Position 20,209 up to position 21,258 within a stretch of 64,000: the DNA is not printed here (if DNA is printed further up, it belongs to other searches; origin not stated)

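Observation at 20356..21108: Stand-alone chromosomal Rad52/Sak-like single-strand annealing protein candidate with an extra C-terminal module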

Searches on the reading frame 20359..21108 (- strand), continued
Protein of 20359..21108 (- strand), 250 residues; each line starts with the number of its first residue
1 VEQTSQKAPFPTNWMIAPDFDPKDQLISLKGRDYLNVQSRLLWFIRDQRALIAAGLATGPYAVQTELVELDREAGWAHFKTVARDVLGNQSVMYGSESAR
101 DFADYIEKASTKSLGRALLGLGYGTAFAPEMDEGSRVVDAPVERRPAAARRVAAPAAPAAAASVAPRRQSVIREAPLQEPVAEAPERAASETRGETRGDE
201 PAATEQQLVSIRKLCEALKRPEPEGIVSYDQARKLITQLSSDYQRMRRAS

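Call 45: find_related_loci(query=A2, collection=viral_contigs, flank=4000)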
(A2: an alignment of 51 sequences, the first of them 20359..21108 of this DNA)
Query A2 (250 aa) in viral_contigs; peptide patterns used: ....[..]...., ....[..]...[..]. (x = any residue, [..] = any of these).
264 stretches matched a pattern; 127 encode a relative of the query (tblastn E <= 1e-3); the best 80 are kept; 80 distinct loci.
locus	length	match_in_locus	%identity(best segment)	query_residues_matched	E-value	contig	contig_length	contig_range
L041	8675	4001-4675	56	2-250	4e-78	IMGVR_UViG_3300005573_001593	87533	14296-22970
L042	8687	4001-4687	48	10-250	3e-66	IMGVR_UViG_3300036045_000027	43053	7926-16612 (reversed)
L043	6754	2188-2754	54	10-190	3e-61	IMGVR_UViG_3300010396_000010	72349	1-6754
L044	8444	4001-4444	61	10-158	3e-55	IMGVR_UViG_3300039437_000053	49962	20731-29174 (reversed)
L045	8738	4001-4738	36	20-250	2e-37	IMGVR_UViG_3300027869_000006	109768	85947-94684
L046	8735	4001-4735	36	20-247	3e-37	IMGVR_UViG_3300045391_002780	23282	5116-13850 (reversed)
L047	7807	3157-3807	37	20-250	5e-34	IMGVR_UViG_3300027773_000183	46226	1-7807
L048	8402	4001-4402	46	20-160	3e-32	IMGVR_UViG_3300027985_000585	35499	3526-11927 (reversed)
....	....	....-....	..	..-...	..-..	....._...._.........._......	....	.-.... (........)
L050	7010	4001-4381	48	15-150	3e-32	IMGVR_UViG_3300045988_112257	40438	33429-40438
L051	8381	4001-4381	48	15-150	3e-32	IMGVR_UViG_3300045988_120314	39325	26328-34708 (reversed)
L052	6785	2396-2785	47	20-161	3e-31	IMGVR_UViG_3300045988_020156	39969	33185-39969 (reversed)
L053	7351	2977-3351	47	20-159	9e-31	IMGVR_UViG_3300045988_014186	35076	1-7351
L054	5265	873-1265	46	11-152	8e-31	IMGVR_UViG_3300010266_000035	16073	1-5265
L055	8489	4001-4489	41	20-191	7e-31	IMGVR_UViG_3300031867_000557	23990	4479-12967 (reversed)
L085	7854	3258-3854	34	20-223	8e-25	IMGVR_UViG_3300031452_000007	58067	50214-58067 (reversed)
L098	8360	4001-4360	42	20-144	2e-21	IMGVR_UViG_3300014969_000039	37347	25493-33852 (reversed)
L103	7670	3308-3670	40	20-144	2e-20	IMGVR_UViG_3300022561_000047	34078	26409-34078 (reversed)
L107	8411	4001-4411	39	20-160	1e-19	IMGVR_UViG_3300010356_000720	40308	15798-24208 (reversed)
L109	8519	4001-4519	35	20-198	2e-19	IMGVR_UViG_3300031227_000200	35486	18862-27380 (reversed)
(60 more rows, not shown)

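Call 49: search_protein_families(library=pfam, alignment_id=A3, max_evalue=0.001)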
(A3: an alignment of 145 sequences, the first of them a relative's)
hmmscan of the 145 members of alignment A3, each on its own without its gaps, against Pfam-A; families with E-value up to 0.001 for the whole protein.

A. member 1, L041:4824-5198:+ (125 aa): 0 families

B. families by the number of members that match (of 145 scanned): 46 families (the first 25 are shown)
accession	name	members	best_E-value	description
PF05565.16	Sipho_Gp157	4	2.6e-33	Siphovirus Gp157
PF07352.17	Phage_Mu_Gam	4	2.3e-18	Bacteriophage Mu Gam like protein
PF16784.11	HNHc_6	3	6.7e-30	Putative HNHc nuclease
PF06147.18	DUF968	3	4.7e-05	Protein of unknown function (DUF968)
PF00436.31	SSB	2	2e-26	Single-strand binding protein family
PF01555.25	N6_N4_Mtase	2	1.1e-24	DNA methylase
PF05175.20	MTS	2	4.1e-06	Methyltransferase small domain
PF13637.12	Ank_4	1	1.8e-57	Ankyrin repeats (many copies)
PF12796.13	Ank_2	1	1.3e-45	Ankyrin repeats (3 copies)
PF00023.36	Ank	1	1.2e-43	Ankyrin repeat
PF06067.16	DUF932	1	3.2e-39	Domain of unknown function (DUF932)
PF13606.12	Ank_3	1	3.6e-39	Ankyrin repeat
PF00589.27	Phage_integrase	1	2.4e-27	Phage integrase family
PF14297.12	Lin1244_N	1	1.9e-26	Lin1244/Lin1753-like, N-terminal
PF13857.12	Ank_5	1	5.2e-24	Ankyrin repeats (many copies)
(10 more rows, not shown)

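Call 50: search_protein_families(library=phrogs, alignment_id=A3, max_evalue=0.00001)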
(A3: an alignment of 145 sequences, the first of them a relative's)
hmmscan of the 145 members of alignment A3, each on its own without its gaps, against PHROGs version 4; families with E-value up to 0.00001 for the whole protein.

A. member 1, L041:4824-5198:+ (125 aa): 0 families

B. families by the number of members that match (of 145 scanned): 116 families (the first 25 are shown)
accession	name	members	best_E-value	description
phrog_72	-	6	1.5e-17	NinB/ Orf homologous recombination mediator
phrog_253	-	4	1.3e-34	Mu Gam-like end protection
phrog_398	-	3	9.7e-53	-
phrog_2205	-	3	1.4e-45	Mu Gam-like end protection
phrog_2447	-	3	4e-43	replication initiation protein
phrog_1389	-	3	2e-20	-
phrog_3926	-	3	7.4e-19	replication initiation protein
phrog_17884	-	3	2.4e-10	-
phrog_9474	-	2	6.9e-50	replication initiation protein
phrog_9133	-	2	5.9e-43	-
phrog_44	-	2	2.2e-42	single strand DNA binding protein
phrog_67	-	2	2.6e-37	DNA methyltransferase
phrog_6263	-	2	8e-34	DNA methyltransferase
phrog_11358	-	2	1.3e-33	-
phrog_15406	-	2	2.6e-33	DNA methyltransferase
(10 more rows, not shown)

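Call 55: search_protein_families(library=pfam, proteins=[L046:3935-5134:+, L085:3234-4520:+, L103:3287-4306:+, L109:3863-4924:+, L107:3974-4936:+, L098:3761-4663:+, P0148, P0129, P0165], max_evalue=1)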
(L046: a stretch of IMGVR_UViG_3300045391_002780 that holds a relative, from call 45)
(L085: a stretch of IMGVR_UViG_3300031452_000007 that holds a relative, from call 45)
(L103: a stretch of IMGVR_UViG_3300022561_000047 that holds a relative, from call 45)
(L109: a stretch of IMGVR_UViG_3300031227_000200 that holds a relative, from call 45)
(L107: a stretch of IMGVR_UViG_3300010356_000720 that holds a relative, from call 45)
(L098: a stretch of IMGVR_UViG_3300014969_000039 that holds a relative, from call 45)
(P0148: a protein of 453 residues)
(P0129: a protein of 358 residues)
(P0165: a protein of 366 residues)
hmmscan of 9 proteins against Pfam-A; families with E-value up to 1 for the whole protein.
L046:3935-5134:+ (400 aa): 5 families
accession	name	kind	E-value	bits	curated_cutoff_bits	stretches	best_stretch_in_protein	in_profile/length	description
PF04573.17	SPC22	-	0.0087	16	25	0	229-270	60-102/173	Signal peptidase subunit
PF06698.16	DUF1192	-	0.034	14.7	25.5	1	237-263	10-36/58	Protein of unknown function (DUF1192)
PF18977.5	DUF5713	-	0.042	14.7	27.3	1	222-269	22-71/107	Family of unknown function (DUF5713)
PF06252.17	GemA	-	0.22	12.9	27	1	246-296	21-73/119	Bacteriophage Mu, GemA protein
PF24615.2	Spectrin_Anc-1_2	-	0.85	10.4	28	1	215-267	39-94/105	Nuclear anchorage protein 1, spectrin repeat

L085:3234-4520:+ (429 aa): 0 families

L103:3287-4306:+ (340 aa): 0 families

L109:3863-4924:+ (354 aa): 4 families
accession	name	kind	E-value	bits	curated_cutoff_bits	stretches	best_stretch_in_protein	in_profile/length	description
PF01396.24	Zn_ribbon_Top1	-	1.1e-13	51.2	32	1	198-232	2-36/39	Topoisomerase DNA binding C4 zinc finger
PF13408.12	Zn_ribbon_recom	-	4.4e-08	33.8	25.3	1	196-245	4-53/58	Recombinase zinc beta ribbon domain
PF25164.1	CoiA_N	-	0.27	11.2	26.3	1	199-214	19-34/50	Competence protein CoiA, N-terminal domain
PF13453.11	Zn_ribbon_TFIIB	-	0.48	10.3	22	0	199-228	1-27/41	Transcription factor zinc-finger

L107:3974-4936:+ (321 aa): 2 families
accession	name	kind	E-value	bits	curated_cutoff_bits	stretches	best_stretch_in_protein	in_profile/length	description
PF02216.22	B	-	0.2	12.1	27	1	185-212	12-39/53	B domain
PF16220.10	DUF4880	-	0.83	10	25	1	190-210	11-31/43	Domain of unknown function (DUF4880)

L098:3761-4663:+ (301 aa): 1 family
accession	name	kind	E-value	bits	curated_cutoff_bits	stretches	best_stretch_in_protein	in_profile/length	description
PF23168.2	CUL7_CUL9_N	-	0.0093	16.4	27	1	66-110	2-43/89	CUL7/CUL9, N-terminal beta-barrel domain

P0148 (453 aa): 3 families
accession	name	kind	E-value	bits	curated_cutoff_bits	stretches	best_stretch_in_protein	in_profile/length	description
PF17784.7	Sulfotransfer_4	-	0.00049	20.4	22.8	1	116-304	9-203/215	Sulfotransferase domain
PF13443.12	HTH_26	-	0.00079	20.1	22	0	408-425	5-22/63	Cro/C1-type HTH DNA-binding domain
PF19721.4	DUF6215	-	0.17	11.9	27.1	1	183-235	37-83/135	Family of unknown function (DUF6215)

P0129 (358 aa): 0 families

P0165 (366 aa): 4 families
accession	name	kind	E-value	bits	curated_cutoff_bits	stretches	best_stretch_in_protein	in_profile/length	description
PF02739.22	5_3_exonuc_N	-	0.036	14.2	34.3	1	185-255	28-97/164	5'-3' exonuclease, N-terminal resolvase-like domain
PF22746.1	SHOCT-like_DUF2089-C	-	0.16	12.1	27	0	329-344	8-23/32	SHOCT-like domain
PF14612.12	Ino80_Iec3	-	0.17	12.5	27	1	309-349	4-43/70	IEC3 subunit of the Ino80 complex, chromatin re-modelling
PF07511.17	DUF1525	-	0.19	12.3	24.1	0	247-291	25-69/113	Protein of unknown function (DUF1525)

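Call 61: search_solved_structures(query=A2, max_evalue=10, show_alignments=3)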
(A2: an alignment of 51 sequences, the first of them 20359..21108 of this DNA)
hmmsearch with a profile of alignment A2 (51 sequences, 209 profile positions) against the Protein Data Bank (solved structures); distinct sequences matched with E-value up to 10: 0.

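Call 79: search_protein_families(library=pfam, proteins=[L035:4460-5191:+, L035:5539-5916:+, L035:6805-7455:+, L035:7801-8202:+, L035:3348-4097:-, L030:4931-5689:-, L031:7111-8907:-, L034:6754-8172:-, L034:4359-5348:+, L014:4967-5971:-], max_evalue=0.001)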
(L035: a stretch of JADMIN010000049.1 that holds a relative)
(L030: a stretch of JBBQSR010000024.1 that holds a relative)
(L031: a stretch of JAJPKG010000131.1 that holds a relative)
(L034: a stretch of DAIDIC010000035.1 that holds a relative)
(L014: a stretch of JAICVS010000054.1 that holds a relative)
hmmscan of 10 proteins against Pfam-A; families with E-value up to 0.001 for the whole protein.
L035:4460-5191:+ (244 aa): 0 families

L035:5539-5916:+ (126 aa): 1 family
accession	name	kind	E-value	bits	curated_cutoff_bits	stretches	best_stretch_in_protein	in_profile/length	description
PF19474.4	DUF6011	-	6.9e-09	35.5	26.6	1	3-28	10-35/37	Family of unknown function (DUF6011)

L035:6805-7455:+ (217 aa): 0 families

L035:7801-8202:+ (134 aa): 0 families

L035:3348-4097:- (249 aa): 0 families

L030:4931-5689:- (252 aa): 1 family
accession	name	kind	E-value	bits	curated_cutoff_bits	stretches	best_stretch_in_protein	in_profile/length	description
PF09335.16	VTT_dom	-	5.7e-05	24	33.9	1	118-191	44-122/123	VTT domain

L031:7111-8907:- (598 aa): 2 families
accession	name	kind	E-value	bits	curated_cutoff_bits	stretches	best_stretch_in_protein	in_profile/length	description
PF01935.23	DUF87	-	9.6e-40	137.4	23.2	1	186-415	2-219/220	Helicase HerA, central domain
PF04851.21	ResIII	-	2.3e-05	24.8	22.5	0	210-288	24-102/164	Type III restriction enzyme, res subunit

L034:6754-8172:- (472 aa): 0 families

L034:4359-5348:+ (330 aa): 1 family
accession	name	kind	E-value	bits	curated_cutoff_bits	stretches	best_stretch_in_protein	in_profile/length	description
PF00146.26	NADHdh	-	2.5e-18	66.9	27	1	52-292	48-276/298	NADH dehydrogenase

L014:4967-5971:- (334 aa): 1 family
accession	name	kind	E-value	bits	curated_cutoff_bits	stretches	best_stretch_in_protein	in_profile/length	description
PF01553.26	Acyltransferase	-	2.8e-25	89.1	23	1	124-251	1-131/132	Acyltransferase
